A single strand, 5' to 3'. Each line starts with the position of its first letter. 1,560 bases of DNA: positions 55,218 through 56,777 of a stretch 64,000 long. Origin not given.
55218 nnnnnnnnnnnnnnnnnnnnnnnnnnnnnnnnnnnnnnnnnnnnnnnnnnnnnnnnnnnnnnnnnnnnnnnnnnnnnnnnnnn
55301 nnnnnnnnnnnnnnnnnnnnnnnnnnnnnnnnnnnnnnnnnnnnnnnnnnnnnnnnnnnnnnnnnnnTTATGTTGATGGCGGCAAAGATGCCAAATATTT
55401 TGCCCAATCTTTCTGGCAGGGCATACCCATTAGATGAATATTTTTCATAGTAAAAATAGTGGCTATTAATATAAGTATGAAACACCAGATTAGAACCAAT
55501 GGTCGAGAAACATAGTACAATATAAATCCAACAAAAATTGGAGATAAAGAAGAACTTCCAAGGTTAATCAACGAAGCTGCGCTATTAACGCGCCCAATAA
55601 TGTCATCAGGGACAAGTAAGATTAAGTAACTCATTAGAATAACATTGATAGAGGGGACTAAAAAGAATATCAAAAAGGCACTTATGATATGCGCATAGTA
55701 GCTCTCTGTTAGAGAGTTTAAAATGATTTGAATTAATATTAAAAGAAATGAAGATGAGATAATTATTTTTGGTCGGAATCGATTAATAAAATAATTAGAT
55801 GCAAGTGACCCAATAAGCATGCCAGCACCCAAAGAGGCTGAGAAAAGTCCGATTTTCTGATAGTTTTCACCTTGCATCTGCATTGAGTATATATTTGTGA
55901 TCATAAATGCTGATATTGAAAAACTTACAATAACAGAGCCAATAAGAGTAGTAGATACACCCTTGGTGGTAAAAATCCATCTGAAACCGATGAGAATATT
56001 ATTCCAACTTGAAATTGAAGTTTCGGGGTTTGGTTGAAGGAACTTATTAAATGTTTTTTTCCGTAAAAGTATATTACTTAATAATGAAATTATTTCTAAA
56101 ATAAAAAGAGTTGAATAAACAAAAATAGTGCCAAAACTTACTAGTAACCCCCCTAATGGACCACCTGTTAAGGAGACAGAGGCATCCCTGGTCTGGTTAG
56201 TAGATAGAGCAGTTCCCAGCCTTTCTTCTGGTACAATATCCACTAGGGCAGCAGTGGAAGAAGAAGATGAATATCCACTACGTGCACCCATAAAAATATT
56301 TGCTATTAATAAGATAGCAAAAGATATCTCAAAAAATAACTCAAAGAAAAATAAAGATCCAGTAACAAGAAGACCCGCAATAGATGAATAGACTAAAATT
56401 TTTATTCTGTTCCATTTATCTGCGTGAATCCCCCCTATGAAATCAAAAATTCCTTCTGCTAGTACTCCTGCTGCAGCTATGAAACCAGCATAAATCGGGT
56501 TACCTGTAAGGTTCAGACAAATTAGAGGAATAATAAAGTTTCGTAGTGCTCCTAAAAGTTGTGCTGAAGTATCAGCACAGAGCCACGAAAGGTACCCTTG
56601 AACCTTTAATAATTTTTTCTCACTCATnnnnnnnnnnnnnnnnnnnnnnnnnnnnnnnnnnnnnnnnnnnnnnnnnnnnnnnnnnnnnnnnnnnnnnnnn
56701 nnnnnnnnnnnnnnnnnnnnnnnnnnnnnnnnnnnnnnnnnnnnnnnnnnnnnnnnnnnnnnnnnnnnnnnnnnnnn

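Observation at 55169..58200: Candidate undescribed radical SAM RiPP system: precursor - stem-loop - rSAM/SPASM - MFS exporter - second precursor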

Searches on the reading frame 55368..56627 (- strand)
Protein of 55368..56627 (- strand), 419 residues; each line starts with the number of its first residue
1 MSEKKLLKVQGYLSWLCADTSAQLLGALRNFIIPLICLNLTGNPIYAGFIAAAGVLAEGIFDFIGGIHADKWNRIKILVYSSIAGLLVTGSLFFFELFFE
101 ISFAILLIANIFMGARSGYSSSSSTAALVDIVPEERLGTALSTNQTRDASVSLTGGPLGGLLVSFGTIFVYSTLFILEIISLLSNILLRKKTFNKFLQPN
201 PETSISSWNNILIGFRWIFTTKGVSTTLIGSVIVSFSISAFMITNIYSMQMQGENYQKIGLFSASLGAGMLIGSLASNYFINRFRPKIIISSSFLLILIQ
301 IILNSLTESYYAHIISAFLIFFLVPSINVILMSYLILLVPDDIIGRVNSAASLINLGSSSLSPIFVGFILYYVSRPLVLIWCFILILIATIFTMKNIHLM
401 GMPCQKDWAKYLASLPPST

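Call 5: search_protein_families(library=ncbifam, proteins=[window:55368-56627:-], max_evalue=0.01)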
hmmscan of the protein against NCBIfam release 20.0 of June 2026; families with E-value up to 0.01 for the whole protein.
window:55368-56627:- (419 aa): 4 families
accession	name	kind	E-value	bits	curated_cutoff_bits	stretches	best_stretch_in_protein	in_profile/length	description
TIGR00900.1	2A0121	subfamily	4.2e-33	115.2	319.6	1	17-369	6-359/364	H+ Antiporter protein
NF007792.0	PRK10489.1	equivalog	1.3e-14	54.1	324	1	32-385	39-387/419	enterobactin transporter EntS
TIGR00880.1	2_A_01_02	superfamily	2.3e-05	24.5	131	1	63-188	12-137/141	multidrug resistance protein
NF012178.0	tet_MFS_V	exception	8.2e-05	21.9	640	1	32-391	30-393/409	tetracycline efflux MFS transporter Tet(V)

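Call 6: search_protein_families(library=pfam, proteins=[window:55368-56627:-], max_evalue=0.01)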
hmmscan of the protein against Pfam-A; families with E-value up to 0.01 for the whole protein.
window:55368-56627:- (419 aa): 2 families
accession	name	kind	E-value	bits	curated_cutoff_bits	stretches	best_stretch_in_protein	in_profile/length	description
PF07690.21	MFS_1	-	2.1e-23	83.2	33.4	1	30-363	16-347/347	Major Facilitator Superfamily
PF05977.19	MFS_3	-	3.6e-07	29.5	27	1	42-393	42-390/524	Transmembrane secretion effector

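Call 88: search_protein_families(library=padloc, proteins=[window:55368-56627:-], max_evalue=0.01)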
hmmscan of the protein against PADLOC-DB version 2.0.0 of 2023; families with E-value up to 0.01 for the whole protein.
window:55368-56627:- (419 aa): 0 families
